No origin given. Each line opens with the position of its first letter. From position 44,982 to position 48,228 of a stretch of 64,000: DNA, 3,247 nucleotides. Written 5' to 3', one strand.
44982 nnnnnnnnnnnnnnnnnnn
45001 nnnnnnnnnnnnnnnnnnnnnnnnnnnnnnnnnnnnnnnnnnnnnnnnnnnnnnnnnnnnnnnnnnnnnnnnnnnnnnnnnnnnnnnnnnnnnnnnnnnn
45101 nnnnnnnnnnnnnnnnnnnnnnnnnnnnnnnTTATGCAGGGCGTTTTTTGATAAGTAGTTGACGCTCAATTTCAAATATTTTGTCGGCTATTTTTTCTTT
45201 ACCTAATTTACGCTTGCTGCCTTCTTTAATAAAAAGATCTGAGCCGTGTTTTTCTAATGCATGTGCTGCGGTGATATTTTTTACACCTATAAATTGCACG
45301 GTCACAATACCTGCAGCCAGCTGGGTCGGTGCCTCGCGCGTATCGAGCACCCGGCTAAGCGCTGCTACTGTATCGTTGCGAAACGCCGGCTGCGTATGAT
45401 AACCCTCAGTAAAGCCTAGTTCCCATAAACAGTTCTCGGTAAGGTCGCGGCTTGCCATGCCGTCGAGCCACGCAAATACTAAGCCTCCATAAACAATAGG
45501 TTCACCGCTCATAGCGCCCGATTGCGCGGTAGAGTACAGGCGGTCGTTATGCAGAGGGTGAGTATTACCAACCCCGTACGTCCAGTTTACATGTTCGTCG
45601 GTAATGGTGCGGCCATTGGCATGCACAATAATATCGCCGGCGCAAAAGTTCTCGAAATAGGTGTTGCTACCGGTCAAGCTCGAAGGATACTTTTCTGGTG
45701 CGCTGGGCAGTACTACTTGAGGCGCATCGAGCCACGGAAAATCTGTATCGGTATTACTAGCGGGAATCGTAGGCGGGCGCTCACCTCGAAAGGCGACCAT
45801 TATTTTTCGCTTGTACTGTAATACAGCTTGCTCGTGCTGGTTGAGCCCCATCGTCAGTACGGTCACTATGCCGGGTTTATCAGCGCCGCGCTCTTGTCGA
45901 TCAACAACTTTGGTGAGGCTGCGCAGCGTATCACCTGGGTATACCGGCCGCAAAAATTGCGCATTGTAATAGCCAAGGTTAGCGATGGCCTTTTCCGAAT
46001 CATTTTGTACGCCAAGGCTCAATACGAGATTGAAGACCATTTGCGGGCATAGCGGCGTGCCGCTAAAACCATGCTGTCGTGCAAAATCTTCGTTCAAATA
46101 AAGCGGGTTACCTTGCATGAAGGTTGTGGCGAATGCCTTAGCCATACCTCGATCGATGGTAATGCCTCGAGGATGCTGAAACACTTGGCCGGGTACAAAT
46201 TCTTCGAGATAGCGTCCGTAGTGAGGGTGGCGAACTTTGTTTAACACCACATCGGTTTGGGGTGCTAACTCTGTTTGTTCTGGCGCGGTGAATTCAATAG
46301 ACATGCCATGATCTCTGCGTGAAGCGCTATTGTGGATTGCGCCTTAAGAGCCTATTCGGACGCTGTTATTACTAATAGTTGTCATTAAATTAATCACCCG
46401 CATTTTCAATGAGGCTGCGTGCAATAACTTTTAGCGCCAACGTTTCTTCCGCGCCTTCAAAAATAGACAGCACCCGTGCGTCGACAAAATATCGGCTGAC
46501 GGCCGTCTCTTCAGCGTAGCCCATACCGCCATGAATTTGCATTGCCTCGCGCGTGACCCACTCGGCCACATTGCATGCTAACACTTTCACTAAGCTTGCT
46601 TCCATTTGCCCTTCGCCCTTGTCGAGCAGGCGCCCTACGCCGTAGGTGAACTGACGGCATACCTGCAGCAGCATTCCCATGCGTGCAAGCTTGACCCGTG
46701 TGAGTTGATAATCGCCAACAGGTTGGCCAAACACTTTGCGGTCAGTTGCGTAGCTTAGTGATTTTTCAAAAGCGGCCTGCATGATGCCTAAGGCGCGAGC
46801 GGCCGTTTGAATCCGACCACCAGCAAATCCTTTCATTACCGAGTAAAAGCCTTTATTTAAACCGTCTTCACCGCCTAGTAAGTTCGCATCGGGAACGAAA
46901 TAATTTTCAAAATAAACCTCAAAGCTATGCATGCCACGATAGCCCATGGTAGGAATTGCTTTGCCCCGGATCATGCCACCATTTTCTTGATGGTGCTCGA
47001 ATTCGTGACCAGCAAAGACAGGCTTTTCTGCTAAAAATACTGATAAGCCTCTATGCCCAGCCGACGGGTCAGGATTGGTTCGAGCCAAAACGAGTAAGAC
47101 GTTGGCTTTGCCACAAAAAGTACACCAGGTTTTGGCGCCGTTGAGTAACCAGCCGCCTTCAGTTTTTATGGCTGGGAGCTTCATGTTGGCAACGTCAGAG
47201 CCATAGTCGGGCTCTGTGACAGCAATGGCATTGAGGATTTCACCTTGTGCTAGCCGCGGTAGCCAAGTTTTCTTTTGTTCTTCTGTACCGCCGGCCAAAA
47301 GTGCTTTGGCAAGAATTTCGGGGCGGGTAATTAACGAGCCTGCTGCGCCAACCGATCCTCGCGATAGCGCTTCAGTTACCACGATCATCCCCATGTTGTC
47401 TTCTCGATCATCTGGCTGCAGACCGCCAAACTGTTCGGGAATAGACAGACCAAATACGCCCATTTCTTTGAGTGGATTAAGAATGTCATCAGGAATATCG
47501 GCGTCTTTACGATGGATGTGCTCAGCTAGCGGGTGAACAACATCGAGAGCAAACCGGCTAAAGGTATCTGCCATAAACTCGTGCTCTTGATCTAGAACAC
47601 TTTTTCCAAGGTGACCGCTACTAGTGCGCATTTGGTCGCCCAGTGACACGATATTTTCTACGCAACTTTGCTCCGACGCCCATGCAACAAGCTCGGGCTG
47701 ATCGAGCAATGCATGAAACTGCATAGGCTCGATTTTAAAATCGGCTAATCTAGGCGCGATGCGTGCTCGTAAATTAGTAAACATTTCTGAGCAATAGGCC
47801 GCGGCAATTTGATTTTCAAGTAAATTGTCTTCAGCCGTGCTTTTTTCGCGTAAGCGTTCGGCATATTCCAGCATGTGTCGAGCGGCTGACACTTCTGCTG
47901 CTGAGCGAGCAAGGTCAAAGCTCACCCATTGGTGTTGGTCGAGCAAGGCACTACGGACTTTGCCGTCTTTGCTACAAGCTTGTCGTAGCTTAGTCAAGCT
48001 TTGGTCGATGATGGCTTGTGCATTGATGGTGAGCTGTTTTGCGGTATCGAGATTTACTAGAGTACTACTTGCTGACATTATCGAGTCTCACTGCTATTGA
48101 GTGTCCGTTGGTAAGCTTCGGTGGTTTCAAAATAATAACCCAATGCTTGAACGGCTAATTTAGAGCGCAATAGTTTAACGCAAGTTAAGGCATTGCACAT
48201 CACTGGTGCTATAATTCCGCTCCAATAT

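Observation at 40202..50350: Compact ethylmalonyl-CoA-pathway-type gene cluster in a gammaproteobacterial backbone, without ccr in the window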

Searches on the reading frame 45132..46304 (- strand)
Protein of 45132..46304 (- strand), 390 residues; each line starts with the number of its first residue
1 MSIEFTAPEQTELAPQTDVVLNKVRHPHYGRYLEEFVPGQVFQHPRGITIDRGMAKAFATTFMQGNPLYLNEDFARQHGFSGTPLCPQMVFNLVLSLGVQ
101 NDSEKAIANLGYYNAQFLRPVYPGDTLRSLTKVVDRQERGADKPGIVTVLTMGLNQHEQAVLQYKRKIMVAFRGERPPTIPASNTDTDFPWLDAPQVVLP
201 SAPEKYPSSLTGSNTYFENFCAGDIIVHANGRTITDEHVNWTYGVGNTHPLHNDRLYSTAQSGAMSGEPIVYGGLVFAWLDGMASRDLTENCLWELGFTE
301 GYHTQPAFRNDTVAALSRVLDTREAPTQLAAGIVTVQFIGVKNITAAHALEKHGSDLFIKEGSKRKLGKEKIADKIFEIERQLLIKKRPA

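Call 4: search_protein_families(library=ncbifam, proteins=[window:45132-46304:-], max_evalue=0.00001)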
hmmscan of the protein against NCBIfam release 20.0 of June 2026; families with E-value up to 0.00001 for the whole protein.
window:45132-46304:- (390 aa): 2 families
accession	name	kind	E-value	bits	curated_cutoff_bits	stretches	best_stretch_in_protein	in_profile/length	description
NF038241.1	RipB_Ich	equivalog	3.6e-36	124.7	340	2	28-177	19-169/175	(R)-specific enoyl-CoA hydratase RipB/Ich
NF041625.1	methfumCoahyd_Halo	equivalog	2.6e-25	89.4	560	1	18-174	11-170/358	2-methylfumaryl-CoA hydratase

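Call 5: search_protein_families(library=pfam, proteins=[window:45132-46304:-], max_evalue=0.00001)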
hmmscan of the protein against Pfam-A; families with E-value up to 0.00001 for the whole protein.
window:45132-46304:- (390 aa): 3 families
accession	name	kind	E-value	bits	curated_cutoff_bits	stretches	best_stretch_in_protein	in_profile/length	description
PF19315.5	MC_hydratase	-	4.4e-25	89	26.5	1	19-339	10-333/353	Mesaconyl-CoA hydratase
PF01575.25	MaoC_dehydratas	-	1.8e-17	63.5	27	1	38-149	6-117/123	MaoC like domain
PF13452.11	FAS1_DH_region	-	7.5e-09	36.3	22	1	38-162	3-130/132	FAS1-like, dehydratase domain region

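Call 12: search_solved_structures(query=window:45132-46304:-, max_evalue=0.00001)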
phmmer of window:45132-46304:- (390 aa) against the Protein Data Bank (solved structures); distinct sequences matched with E-value up to 0.00001: 4.
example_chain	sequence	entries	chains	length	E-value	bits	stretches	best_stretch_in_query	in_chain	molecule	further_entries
4e3e_A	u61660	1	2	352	5.1e-34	121.1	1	29-343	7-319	MaoC domain protein dehydratase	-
8hgn_A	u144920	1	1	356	4.2e-33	118.1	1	29-354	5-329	Beta-methylmalyl-CoA dehydratase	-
1q6w_A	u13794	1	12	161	7e-08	35.1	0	101-163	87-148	monoamine oxidase regulatory protein, putative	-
2bi0_A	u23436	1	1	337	1.6e-07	33.9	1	30-315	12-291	HYPOTHETICAL PROTEIN RV0216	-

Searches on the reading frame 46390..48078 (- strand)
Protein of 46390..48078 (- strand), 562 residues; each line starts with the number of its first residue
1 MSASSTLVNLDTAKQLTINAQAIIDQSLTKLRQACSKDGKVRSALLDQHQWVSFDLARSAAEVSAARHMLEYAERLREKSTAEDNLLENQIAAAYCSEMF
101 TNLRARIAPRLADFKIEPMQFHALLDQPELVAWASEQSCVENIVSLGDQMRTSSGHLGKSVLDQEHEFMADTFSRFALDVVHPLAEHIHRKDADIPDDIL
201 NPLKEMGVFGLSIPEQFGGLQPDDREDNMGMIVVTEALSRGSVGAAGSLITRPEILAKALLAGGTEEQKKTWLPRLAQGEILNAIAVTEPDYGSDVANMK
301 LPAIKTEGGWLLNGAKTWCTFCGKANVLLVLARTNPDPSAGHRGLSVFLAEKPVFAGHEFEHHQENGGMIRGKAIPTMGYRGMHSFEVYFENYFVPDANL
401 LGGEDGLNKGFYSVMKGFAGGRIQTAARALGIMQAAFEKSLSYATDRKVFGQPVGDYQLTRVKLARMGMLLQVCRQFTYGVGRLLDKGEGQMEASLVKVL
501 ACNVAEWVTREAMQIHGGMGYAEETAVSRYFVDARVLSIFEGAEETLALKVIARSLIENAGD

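Call 4: search_protein_families(library=ncbifam, proteins=[window:46390-48078:-], max_evalue=0.00001)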
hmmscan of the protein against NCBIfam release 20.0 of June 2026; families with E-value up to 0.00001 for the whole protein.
window:46390-48078:- (562 aa): 21 families
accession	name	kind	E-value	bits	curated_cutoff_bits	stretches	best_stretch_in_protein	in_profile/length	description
NF042972.1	AcrlCoAredClosAcrC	equivalog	4.9e-73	246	640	1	162-557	5-377/378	acryloyl-CoA reductase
NF042439.1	SulpropCoADesulf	equivalog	8.7e-61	205.7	600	1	176-556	7-370/379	3-sulfinopropanoyl-CoA desulfinase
NF043006.1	CyhCrbnylCoADH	equivalog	3.8e-58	197.3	650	1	164-558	6-377/380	cyclohexane-1-carbonyl-CoA dehydrogenase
NF058590.1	AcCoDHFadEBacil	equivalog_domain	1.1e-56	192.5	600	1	162-549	21-404/586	acyl-CoA dehydrogenase FadE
NF045552.1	GlutCoADH_Des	equivalog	1.7e-55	188.8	470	1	162-545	5-369/387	glutaryl-CoA dehydrogenase Acd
NF008997.0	PRK12341.1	equivalog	1.9e-53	181.9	537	1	192-556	35-376/382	acyl-CoA dehydrogenase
NF053553.1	prodigi_MBC_PigA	equivalog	6.5e-45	153.9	500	1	162-556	5-379/381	prodigiosin MBC biosynthesis dehydrogenase PigA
NF045652.1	ProlPCPDhRedW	equivalog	1.3e-41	142.7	650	1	168-555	6-372/376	L-prolyl-[peptidyl-carrier protein] dehydrogenase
TIGR03207.1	cyc_hxne_CoA_dh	equivalog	5.4e-38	130.7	575.35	1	163-554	2-369/372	cyclohexanecarboxyl-CoA dehydrogenase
NF002885.1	PRK03354.1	equivalog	9.4e-38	130.2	540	1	191-551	34-369/378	crotonobetainyl-CoA dehydrogenase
NF052270.1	Staph_DH_FadE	equivalog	7.3e-35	120.5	600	1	189-557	47-394/400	acyl-CoA dehydrogenase FadE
NF007000.1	PRK09463.1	subfamily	2.5e-28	98.9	600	1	187-522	66-399/726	acyl-CoA dehydrogenase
NF009586.0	PRK13026.1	subfamily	1.4e-21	76.6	608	1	163-304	80-215/777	acyl-CoA dehydrogenase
NF049984.1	Rv1679_FadE16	equivalog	2.5e-19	69.8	600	1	185-539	13-349/371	Rv1679 family acyl-CoA dehydrogenase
TIGR03203.1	pimD_small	equivalog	8.5e-18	64.6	652.7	1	202-532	45-353/378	pimeloyl-CoA dehydrogenase small subunit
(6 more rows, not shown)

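Call 5: search_protein_families(library=pfam, proteins=[window:46390-48078:-], max_evalue=0.00001)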
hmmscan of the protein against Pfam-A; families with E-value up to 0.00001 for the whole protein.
window:46390-48078:- (562 aa): 4 families
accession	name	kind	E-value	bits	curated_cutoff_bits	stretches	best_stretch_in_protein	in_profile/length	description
PF00441.29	Acyl-CoA_dh_1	-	2e-44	151.8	22.4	1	408-556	1-149/150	Acyl-CoA dehydrogenase, C-terminal domain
PF02771.21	Acyl-CoA_dh_N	-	1e-23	84.3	22.9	1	164-280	2-113/113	Acyl-CoA dehydrogenase, N-terminal domain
PF02770.24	Acyl-CoA_dh_M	-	6.7e-16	58.7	33.3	1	284-392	1-96/97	Acyl-CoA dehydrogenase, middle domain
PF08028.16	Acyl-CoA_dh_2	-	4.6e-13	50.1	22.7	1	425-543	3-132/134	Acyl-CoA dehydrogenase, C-terminal domain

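Call 9: search_solved_structures(query=window:46390-48078:-, max_evalue=1e-20)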
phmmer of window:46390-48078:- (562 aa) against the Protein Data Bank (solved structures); distinct sequences matched with E-value up to 1e-20: 76 (the best 60 are shown).
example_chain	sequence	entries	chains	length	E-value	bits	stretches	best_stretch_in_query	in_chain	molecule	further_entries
8ciw_A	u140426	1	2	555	9.8e-180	602.1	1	11-560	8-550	(2S)-methylsuccinyl-CoA dehydrogenase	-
6es9_A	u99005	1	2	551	1.8e-93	317.4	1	24-557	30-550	Acyl-CoA dehydrogenase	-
4iv6_A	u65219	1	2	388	5.5e-66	226.7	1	158-561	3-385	Acyl-CoA dehydrogenase FadE3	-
4n5f_A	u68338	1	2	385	2e-58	201.8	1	163-555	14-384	Putative acyl-CoA dehydrogenase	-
2dvl_A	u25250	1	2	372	2e-57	198.5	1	162-556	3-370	Acyl-CoA dehydrogenase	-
1ws9_A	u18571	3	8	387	1.9e-55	191.9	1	173-558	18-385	acyl-CoA dehydrogenase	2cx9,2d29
4m9a_A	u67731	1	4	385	6.9e-55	190.1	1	163-555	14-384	Acyl-CoA dehydrogenase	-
5lnx_A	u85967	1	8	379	2.2e-54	188.4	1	164-552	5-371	Acyl-CoA dehydrogenase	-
9jq4_A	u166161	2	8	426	1.4e-51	179.2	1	162-553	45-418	Isovaleryl-CoA dehydrogenase, mitochondrial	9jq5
1ivh_A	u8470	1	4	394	2e-51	178.6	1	162-553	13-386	ISOVALERYL-COA DEHYDROGENASE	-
8sgr_A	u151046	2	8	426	2.6e-51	178.3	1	162-553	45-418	Isovaleryl-CoA dehydrogenase, mitochondrial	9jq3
5ol2_C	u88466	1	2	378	3.6e-51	177.8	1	164-550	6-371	Acyl-CoA dehydrogenase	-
4o5m_A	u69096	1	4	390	7.3e-50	173.5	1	162-557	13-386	Isovaleryl-CoA dehydrogenase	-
3pfd_A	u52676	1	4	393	1e-49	173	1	162-556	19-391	Acyl-CoA dehydrogenase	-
8phe_A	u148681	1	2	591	1.3e-49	172.7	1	191-560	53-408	Complex I assembly factor ACAD9, mitochondrial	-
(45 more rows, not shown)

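Call 29: search_solved_structures(query=window:46390-48078:-, max_evalue=1e-80, show_alignments=2)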
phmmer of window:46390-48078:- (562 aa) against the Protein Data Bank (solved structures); distinct sequences matched with E-value up to 1e-80: 2.
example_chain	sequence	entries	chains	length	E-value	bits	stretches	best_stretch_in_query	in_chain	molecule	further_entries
8ciw_A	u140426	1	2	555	9.8e-180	602.1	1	11-560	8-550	(2S)-methylsuccinyl-CoA dehydrogenase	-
6es9_A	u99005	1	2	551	1.8e-93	317.4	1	24-557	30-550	Acyl-CoA dehydrogenase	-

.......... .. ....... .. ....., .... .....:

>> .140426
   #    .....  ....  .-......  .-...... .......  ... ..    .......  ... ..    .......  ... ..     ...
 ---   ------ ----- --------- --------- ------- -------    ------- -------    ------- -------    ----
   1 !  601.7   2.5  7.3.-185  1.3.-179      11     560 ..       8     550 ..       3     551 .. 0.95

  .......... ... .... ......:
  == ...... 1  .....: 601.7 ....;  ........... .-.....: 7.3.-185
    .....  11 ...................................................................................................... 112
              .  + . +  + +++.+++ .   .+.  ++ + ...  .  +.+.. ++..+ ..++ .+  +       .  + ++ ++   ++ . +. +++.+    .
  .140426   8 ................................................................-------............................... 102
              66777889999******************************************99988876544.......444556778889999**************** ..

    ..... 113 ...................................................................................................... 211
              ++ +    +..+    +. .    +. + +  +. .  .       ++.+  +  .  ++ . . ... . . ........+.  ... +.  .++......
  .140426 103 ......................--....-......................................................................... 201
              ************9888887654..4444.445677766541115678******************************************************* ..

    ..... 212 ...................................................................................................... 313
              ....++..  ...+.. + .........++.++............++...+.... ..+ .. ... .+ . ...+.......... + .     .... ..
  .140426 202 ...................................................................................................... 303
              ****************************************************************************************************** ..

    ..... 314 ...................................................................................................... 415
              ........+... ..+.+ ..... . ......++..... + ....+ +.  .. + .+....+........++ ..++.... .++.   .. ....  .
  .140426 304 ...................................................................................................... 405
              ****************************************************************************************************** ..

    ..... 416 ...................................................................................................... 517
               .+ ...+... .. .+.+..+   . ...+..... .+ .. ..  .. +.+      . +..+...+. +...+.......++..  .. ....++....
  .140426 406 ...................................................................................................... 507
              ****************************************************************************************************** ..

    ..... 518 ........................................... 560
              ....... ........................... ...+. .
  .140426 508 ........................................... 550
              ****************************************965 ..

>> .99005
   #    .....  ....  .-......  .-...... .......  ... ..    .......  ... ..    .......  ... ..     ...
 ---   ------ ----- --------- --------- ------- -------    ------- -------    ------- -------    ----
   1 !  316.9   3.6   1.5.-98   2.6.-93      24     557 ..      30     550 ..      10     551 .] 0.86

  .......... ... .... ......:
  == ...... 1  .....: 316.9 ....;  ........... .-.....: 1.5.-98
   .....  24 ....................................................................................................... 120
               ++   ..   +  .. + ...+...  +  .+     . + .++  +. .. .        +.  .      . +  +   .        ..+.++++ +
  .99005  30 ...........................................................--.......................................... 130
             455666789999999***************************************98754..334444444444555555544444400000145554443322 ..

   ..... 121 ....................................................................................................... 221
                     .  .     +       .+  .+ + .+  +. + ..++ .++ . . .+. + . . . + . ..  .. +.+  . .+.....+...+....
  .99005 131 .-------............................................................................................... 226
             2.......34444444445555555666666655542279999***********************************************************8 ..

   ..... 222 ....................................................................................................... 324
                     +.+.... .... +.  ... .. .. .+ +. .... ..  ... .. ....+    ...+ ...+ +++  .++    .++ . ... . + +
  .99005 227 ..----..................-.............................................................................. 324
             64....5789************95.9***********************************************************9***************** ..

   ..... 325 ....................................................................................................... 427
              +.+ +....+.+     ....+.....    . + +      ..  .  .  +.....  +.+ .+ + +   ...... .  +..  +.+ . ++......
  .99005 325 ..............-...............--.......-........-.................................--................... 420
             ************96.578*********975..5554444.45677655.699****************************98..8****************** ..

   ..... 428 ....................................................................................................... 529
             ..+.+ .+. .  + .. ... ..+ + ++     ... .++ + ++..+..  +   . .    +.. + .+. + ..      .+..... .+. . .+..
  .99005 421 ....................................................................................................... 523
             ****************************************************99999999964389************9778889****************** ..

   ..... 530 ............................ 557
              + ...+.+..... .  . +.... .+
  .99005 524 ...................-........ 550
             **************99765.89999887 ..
